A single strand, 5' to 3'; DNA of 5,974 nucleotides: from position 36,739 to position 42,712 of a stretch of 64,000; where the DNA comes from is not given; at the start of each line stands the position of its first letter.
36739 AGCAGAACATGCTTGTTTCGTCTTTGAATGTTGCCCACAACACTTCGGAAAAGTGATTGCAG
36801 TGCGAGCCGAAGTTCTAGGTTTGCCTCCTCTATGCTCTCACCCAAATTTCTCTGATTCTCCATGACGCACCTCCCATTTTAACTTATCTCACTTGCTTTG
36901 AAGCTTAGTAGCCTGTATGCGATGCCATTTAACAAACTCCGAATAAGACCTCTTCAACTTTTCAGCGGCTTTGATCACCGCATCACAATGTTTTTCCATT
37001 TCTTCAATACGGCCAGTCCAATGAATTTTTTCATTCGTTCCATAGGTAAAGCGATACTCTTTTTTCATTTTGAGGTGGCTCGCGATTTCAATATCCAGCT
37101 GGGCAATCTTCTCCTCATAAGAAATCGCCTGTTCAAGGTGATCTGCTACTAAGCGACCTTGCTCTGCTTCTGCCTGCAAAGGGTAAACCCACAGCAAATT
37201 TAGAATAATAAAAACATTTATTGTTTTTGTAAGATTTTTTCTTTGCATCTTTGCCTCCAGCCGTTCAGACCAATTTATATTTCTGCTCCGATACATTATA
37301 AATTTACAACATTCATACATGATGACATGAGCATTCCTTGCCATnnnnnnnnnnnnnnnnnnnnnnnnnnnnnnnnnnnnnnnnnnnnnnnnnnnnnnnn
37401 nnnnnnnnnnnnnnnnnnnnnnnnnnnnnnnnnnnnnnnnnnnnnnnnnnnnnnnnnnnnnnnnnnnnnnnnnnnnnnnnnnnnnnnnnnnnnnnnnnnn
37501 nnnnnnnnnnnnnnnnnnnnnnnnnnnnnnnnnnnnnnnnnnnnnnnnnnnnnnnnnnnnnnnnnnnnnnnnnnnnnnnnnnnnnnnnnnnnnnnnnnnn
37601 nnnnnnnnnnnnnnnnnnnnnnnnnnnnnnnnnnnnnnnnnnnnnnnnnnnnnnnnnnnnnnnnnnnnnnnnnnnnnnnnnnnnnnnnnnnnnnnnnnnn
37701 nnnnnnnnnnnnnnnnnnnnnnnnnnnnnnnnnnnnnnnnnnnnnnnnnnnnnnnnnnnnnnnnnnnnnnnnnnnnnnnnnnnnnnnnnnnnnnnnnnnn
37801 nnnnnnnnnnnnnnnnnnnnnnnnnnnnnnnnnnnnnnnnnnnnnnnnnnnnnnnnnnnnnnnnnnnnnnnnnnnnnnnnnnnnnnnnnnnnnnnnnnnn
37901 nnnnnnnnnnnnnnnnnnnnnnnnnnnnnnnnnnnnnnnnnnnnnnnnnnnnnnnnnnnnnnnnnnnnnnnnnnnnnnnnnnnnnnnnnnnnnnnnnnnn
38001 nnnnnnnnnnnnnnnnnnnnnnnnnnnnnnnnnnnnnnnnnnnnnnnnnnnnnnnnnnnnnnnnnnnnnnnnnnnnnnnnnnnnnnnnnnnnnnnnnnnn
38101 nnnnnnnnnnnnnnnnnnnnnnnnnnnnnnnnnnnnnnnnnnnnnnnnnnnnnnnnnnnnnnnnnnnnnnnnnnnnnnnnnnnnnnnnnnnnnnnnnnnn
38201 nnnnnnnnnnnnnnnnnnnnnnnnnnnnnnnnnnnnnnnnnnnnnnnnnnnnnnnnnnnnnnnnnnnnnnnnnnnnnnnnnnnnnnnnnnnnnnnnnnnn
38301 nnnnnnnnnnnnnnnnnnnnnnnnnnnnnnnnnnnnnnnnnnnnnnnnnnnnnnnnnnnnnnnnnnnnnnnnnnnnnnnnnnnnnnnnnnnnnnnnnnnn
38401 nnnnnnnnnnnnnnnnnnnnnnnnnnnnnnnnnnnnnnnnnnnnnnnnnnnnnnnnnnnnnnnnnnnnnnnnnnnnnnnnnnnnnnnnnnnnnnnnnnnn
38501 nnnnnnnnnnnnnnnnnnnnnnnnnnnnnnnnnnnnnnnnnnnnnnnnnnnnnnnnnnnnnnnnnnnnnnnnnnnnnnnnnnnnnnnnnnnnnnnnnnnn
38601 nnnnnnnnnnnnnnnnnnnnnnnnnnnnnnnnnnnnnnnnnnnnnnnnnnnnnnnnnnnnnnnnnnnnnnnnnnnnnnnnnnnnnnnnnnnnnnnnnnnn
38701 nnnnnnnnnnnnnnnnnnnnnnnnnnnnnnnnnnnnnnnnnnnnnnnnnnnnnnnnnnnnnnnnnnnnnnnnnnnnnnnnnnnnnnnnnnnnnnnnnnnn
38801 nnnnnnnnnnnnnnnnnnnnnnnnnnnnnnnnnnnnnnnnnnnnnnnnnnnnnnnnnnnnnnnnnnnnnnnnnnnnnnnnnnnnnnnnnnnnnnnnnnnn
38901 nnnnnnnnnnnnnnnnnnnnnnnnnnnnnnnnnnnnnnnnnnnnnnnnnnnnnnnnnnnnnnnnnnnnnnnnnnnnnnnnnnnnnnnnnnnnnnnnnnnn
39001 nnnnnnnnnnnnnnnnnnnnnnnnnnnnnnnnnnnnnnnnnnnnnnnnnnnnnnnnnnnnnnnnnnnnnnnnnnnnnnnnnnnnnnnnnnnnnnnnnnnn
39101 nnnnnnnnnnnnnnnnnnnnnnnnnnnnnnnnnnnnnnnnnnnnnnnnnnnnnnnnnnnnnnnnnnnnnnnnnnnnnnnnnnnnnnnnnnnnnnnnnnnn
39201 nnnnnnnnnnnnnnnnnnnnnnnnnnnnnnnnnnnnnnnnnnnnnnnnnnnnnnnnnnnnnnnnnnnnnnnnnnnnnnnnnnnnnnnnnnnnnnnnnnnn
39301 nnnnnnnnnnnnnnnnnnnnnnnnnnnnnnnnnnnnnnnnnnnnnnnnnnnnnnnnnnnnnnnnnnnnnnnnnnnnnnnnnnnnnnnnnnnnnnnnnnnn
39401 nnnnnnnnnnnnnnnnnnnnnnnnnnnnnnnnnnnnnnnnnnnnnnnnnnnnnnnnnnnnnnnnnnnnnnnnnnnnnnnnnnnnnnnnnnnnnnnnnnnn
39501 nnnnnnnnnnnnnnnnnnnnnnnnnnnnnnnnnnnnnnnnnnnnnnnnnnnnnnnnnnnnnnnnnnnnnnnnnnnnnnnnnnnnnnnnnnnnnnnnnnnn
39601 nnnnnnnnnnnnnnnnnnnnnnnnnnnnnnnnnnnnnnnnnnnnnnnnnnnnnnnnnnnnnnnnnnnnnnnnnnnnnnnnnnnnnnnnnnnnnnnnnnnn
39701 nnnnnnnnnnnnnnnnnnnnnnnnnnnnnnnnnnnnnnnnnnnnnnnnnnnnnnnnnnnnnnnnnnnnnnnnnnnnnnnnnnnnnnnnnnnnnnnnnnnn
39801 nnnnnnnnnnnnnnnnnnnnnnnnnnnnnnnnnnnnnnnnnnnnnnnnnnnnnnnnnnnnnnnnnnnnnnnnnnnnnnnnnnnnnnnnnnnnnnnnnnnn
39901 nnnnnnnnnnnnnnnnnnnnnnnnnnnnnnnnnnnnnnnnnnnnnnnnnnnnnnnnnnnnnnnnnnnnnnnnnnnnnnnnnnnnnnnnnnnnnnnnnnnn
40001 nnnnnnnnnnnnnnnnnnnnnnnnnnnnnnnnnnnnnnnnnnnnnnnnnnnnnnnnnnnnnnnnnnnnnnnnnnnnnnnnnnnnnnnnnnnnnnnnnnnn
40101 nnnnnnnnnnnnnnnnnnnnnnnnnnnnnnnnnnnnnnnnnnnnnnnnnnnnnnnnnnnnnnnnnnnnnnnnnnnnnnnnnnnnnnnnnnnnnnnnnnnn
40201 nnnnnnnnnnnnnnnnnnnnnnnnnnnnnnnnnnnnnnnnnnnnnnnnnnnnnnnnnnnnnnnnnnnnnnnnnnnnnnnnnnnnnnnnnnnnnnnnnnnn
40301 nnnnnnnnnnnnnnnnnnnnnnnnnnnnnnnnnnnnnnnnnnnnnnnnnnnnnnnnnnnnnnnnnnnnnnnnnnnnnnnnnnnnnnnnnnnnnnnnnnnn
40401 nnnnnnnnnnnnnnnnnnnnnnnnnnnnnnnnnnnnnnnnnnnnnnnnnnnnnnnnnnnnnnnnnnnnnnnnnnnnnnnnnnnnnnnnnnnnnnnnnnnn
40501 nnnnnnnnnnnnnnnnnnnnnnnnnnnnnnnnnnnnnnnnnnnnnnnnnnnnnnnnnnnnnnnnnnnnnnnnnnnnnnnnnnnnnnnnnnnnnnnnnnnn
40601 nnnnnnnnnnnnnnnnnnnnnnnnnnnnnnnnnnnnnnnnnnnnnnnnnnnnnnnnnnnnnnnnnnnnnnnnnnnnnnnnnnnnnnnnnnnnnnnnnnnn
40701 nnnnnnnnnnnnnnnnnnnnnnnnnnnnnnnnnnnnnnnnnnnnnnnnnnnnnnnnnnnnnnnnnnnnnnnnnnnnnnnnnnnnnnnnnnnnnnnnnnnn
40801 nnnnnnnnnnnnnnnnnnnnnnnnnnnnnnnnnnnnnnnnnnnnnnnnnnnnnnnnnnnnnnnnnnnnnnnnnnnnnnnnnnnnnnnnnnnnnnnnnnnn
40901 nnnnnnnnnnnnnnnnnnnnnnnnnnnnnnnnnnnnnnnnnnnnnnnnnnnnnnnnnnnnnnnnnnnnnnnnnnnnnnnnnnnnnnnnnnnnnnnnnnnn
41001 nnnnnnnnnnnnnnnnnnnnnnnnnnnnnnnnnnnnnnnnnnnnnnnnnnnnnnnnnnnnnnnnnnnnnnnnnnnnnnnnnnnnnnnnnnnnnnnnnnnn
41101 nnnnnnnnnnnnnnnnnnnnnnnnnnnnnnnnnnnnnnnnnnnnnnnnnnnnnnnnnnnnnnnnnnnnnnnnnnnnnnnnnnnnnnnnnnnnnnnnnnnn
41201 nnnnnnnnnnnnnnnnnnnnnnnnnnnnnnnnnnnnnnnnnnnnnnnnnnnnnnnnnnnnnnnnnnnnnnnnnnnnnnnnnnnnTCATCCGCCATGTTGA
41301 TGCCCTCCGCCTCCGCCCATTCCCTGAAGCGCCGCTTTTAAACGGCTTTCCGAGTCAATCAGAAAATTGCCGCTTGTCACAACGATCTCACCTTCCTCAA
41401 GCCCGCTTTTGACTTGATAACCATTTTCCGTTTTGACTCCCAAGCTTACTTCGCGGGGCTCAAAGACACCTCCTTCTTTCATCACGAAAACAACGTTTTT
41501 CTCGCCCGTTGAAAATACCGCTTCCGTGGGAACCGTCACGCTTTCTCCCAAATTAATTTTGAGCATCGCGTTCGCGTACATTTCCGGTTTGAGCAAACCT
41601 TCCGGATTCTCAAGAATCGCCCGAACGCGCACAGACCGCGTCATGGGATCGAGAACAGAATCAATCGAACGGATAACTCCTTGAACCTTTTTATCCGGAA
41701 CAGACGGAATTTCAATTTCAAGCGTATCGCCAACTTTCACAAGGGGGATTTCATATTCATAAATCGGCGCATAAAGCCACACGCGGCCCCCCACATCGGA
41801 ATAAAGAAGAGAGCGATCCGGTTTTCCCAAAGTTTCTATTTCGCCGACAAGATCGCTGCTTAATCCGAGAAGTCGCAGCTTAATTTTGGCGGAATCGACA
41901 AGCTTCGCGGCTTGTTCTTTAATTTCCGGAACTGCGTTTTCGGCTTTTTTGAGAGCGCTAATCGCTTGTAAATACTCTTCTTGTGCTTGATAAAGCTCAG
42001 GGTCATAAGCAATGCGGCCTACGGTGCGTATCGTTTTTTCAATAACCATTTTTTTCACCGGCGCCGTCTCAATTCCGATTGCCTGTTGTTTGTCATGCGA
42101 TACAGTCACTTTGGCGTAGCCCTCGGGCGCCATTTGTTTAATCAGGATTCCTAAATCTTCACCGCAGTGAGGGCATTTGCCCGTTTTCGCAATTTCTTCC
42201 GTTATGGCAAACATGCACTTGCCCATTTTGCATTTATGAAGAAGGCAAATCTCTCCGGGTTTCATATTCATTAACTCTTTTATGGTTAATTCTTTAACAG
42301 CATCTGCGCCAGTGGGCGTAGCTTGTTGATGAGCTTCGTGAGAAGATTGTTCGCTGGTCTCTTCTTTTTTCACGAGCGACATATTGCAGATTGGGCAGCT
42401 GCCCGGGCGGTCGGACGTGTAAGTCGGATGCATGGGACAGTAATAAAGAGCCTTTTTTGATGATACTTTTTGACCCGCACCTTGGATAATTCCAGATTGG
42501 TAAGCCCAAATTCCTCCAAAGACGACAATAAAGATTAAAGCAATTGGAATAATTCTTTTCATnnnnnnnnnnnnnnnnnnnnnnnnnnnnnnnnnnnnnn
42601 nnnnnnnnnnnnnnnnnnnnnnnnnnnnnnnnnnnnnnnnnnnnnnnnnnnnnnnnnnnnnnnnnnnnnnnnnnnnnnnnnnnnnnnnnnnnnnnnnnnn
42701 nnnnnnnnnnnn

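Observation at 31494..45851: Novel secreted paralog family with an internal GTKD[IV]VAF(T/L)R repeat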

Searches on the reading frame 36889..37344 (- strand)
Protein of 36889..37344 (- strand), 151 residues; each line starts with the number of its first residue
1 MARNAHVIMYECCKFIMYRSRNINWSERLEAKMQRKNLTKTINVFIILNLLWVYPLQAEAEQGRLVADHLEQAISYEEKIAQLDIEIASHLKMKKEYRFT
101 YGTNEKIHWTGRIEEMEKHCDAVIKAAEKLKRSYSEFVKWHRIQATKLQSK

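Call 14: search_protein_families(library=pfam, proteins=[window:36889-37344:-], max_evalue=0.01)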
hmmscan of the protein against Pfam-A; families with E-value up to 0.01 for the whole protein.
window:36889-37344:- (151 aa): 0 families

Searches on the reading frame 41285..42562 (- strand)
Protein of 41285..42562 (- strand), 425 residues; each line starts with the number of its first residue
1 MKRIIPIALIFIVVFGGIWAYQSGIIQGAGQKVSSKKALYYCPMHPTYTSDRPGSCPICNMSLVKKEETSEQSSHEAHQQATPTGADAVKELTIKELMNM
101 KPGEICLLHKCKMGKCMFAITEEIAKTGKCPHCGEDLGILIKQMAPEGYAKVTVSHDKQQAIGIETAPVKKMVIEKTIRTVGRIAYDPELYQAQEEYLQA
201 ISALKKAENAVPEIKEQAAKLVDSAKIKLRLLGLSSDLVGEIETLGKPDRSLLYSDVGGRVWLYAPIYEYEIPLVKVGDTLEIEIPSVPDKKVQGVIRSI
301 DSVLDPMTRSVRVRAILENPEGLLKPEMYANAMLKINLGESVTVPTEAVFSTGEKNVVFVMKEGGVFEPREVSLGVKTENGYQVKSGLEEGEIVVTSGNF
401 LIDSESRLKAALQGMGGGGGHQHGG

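Call 14: search_protein_families(library=pfam, proteins=[window:41285-42562:-], max_evalue=0.01)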
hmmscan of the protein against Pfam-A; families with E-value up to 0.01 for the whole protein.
window:41285-42562:- (425 aa): 4 families
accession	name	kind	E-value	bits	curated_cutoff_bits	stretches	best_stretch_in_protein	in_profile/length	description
PF16576.10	HlyD_D23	-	1.5e-29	103.3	30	2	260-330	144-214/214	Barrel-sandwich domain of CusB or HlyD membrane-fusion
PF19335.5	HMBD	-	7.6e-16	58.2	23.6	1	40-66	2-28/28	Heavy metal binding domain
PF13437.12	HlyD_3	-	7e-06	27.2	22.2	1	260-326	35-105/106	HlyD family secretion protein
PF00529.27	CusB_dom_1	-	0.00017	22.2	26.5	1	242-396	12-89/89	Cation efflux system protein CusB domain 1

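Call 48: search_protein_families(library=ncbifam, proteins=[window:41285-42562:-], max_evalue=0.001)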
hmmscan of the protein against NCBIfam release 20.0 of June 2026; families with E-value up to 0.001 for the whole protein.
window:41285-42562:- (425 aa): 13 families
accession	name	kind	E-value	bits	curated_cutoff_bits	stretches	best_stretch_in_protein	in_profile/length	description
NF007303.0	PRK09783.1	subfamily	5e-30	104.3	390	2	261-415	251-405/414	copper/silver efflux system membrane fusion protein CusB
TIGR00999.1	8a0102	subfamily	2.4e-26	92.5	319.3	1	258-403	126-271/271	CzcB/NccB family metal efflux transporter periplasmic adaptor subunit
TIGR01730.1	RND_mfp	subfamily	2.4e-26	92.5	94.9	1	266-407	176-318/322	efflux RND transporter periplasmic adaptor subunit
NF045680.1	DiMtlExpIhpB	equivalog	1e-15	57.6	450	1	260-405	173-317/326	divalent metal ion exporter adaptor subunit IhpB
NF008589.1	PRK11556.1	equivalog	1.3e-10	40.8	391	1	293-398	269-375/392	MdtA/MuxA family multidrug efflux RND transporter periplasmic adaptor subunit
NF007132.1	PRK09578.1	equivalog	3.5e-10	39.2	512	1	300-412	264-377/396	MexX/AxyX family multidrug efflux RND transporter periplasmic adaptor subunit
NF045904.1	RND-peri-MexE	equivalog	3.3e-09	36.1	714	1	292-398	249-356/390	multidrug efflux RND transporter periplasmic adaptor subunit MexE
NF033138.2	RND-peri-MexC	equivalog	9.8e-09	34.8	625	1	292-405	251-366/375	MexC family multidrug efflux RND transporter periplasmic adaptor subunit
NF007362.0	PRK09859.1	equivalog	2e-08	33.8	738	1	295-402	254-363/385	multidrug transporter subunit MdtE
NF011604.1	PRK15030.1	equivalog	4.9e-06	25.8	765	1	295-402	258-367/397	multidrug efflux RND transporter periplasmic adaptor subunit AcrA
NF008606.0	PRK11578.1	equivalog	2.8e-05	23.4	342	1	270-397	232-363/371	macrolide transporter subunit MacA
NF000272.2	OqxA_adapt_sub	exception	3e-05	23.1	835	1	292-398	259-366/391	multidrug efflux RND transporter periplasmic adaptor subunit OqxA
NF033834.1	RND_adapt_MexA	exception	0.00013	21.2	750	1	294-409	242-359/373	multidrug efflux RND transporter periplasmic adaptor subunit MexA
